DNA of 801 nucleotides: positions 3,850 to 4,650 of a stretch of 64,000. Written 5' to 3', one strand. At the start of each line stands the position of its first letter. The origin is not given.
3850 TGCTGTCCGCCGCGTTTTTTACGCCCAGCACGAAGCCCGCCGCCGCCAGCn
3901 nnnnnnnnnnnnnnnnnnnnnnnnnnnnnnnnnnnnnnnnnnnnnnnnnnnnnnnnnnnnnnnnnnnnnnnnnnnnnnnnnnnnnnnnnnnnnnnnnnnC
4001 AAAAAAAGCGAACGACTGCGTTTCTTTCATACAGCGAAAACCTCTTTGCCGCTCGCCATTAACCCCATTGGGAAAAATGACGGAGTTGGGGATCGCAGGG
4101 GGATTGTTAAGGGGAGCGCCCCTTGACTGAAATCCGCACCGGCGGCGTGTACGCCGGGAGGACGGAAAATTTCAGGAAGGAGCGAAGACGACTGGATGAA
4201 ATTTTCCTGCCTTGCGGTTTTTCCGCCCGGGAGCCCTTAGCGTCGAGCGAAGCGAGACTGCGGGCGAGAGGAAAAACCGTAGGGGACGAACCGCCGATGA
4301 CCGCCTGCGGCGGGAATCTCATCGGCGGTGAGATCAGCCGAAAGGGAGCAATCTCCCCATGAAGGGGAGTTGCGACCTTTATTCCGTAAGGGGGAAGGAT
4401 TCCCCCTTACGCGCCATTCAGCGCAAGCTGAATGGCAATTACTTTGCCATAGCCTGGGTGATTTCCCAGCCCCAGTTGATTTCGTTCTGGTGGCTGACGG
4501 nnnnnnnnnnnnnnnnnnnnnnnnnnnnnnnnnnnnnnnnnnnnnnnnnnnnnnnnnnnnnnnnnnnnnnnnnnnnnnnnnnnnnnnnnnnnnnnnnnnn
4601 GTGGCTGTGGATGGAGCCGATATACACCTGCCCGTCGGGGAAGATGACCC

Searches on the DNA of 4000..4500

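Call 12: search_rna_families(source=window, start=4000, end=4500, threshold=evalue, max_evalue=10, show_alignments=2)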
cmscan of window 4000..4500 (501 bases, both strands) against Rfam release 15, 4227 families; matches with E-value up to 10: 3.
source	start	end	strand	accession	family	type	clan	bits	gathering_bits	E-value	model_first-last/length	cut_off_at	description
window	4208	4286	+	RF03837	mir-3138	Gene; miRNA;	-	20.8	90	0.76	1-82/82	no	mir-3138 microRNA precursor family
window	4145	4291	+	RF02204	WT1-AS_2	Gene; lncRNA;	-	19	45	0.2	1-137/137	no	WT1 antisense RNA conserved region 2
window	4367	4408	-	RF01840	ovine_lenti_FSE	Cis-reg; frameshift_element;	-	18.5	45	0.33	1-54/54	no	ribosomal frameshift element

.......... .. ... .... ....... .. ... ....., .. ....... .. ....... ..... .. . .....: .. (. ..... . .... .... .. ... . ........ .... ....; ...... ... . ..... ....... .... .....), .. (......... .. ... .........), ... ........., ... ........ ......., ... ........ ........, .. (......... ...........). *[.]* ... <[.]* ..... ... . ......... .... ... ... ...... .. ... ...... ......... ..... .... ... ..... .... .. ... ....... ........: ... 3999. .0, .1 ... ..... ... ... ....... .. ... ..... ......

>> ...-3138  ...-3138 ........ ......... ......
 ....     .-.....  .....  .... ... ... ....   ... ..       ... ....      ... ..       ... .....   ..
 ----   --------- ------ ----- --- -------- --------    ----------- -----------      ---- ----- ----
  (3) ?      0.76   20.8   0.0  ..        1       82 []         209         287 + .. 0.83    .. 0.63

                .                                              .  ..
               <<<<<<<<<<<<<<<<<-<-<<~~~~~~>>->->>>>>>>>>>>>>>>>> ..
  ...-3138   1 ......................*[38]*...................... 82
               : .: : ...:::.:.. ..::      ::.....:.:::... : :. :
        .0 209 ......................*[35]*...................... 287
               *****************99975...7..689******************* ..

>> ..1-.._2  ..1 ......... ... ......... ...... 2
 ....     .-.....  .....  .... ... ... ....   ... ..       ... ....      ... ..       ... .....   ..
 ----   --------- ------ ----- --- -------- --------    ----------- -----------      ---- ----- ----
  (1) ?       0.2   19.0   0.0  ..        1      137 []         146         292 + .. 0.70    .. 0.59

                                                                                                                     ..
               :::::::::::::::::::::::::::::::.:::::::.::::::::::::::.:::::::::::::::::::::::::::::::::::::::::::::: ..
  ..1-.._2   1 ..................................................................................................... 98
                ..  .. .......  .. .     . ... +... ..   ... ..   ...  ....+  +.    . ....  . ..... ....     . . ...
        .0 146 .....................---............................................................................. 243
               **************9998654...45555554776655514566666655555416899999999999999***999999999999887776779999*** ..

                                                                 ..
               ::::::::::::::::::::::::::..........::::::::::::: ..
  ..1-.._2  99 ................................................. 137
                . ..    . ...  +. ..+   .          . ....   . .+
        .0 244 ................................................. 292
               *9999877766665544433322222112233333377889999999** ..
